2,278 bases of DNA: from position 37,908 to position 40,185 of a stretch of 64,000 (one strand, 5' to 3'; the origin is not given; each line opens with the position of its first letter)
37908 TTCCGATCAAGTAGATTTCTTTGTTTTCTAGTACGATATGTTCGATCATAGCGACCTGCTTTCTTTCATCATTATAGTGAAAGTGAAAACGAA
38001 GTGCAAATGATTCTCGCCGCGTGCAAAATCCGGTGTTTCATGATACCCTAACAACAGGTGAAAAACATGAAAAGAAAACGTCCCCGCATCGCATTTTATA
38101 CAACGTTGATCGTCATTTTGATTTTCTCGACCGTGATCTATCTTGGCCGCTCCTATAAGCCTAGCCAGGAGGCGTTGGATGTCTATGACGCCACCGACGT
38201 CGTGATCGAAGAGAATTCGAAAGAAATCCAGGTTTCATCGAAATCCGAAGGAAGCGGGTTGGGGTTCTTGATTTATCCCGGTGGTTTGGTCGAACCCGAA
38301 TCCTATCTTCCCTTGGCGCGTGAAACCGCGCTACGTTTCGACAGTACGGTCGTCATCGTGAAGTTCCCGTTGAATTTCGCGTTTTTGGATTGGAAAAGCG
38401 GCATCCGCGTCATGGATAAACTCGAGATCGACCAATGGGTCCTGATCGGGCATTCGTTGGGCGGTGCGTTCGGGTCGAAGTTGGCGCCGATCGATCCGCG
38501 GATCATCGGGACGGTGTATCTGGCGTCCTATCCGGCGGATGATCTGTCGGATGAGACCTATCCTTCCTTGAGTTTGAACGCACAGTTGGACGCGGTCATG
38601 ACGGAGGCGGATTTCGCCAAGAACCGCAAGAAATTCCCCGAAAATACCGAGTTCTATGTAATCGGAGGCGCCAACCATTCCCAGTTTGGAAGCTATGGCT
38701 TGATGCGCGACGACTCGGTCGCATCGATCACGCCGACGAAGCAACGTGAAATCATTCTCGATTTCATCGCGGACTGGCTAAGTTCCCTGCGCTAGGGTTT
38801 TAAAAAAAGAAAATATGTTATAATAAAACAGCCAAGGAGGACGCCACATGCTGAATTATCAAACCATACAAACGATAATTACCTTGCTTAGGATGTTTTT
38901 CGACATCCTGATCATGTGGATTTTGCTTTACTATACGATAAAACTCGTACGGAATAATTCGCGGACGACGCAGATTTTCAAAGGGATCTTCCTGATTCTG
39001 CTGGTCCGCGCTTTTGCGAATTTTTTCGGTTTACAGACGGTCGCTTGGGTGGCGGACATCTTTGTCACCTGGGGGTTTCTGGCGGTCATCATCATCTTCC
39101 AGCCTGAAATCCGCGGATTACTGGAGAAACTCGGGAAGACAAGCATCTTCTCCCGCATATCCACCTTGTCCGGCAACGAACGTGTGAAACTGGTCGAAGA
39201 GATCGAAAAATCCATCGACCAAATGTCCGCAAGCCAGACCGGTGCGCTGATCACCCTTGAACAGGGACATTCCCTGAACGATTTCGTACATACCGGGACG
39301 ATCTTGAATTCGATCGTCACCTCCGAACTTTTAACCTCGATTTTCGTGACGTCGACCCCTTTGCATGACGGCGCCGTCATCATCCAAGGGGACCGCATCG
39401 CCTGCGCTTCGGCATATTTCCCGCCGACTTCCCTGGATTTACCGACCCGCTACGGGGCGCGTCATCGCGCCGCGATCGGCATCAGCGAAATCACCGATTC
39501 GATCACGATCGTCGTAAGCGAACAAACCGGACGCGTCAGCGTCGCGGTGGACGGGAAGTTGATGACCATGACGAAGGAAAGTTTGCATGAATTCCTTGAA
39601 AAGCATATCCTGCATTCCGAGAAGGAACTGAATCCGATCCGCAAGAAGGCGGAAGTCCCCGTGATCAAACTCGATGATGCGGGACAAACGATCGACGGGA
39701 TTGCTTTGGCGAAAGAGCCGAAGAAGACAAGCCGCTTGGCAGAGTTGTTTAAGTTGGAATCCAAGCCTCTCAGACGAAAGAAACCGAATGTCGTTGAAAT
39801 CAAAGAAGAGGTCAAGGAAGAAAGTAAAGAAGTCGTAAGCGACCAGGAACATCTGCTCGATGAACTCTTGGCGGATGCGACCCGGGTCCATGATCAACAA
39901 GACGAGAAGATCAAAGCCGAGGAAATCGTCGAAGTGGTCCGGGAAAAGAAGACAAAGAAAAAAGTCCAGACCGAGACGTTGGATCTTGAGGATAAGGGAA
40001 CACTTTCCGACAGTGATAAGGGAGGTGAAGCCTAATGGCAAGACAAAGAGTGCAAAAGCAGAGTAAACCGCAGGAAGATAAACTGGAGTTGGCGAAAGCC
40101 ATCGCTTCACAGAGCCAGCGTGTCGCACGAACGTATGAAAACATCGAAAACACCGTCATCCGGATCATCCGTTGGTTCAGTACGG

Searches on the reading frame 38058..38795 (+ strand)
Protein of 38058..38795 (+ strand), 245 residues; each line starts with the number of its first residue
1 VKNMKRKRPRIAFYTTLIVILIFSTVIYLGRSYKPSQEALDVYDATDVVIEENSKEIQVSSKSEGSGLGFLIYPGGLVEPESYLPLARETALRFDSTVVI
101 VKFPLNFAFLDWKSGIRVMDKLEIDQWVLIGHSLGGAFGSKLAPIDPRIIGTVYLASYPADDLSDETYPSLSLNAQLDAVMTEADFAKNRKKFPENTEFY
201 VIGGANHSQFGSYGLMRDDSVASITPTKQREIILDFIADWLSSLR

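Call 8: search_protein_families(library=pfam, proteins=[window:38058-38795:+], max_evalue=0.1)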
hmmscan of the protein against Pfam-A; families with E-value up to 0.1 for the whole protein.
window:38058-38795:+ (245 aa): 4 families
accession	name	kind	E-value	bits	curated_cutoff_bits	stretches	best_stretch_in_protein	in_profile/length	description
PF12695.13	Abhydrolase_5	-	3.5e-40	137.9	27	1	71-230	3-163/164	Alpha/beta hydrolase family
PF00561.26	Abhydrolase_1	-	2.7e-06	27.7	25.8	1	117-158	61-102/245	alpha/beta hydrolase fold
PF12697.13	Abhydrolase_6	-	0.0013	19.9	26.3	1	111-184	53-118/217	Alpha/beta hydrolase family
PF12740.14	PETase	-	0.012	15.5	28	1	114-208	114-212/263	PET hydrolase-like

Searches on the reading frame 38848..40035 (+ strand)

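Call 8: search_protein_families(library=pfam, proteins=[window:38848-40035:+], max_evalue=0.1)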
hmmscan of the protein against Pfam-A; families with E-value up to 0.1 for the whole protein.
window:38848-40035:+ (395 aa): 3 families
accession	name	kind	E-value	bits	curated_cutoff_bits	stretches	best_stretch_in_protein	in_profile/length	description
PF02457.21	DAC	-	4.4e-38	130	27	1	121-238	2-119/119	DisA bacterial checkpoint controller nucleotide-binding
PF19293.4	CdaA_N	-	3.7e-09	37.1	23.8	1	15-88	8-81/81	CdaA N-terminal transmembrane domain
PF25665.1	His1_capsid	-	0.025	15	27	1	51-83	24-56/73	His1 virus capsid protein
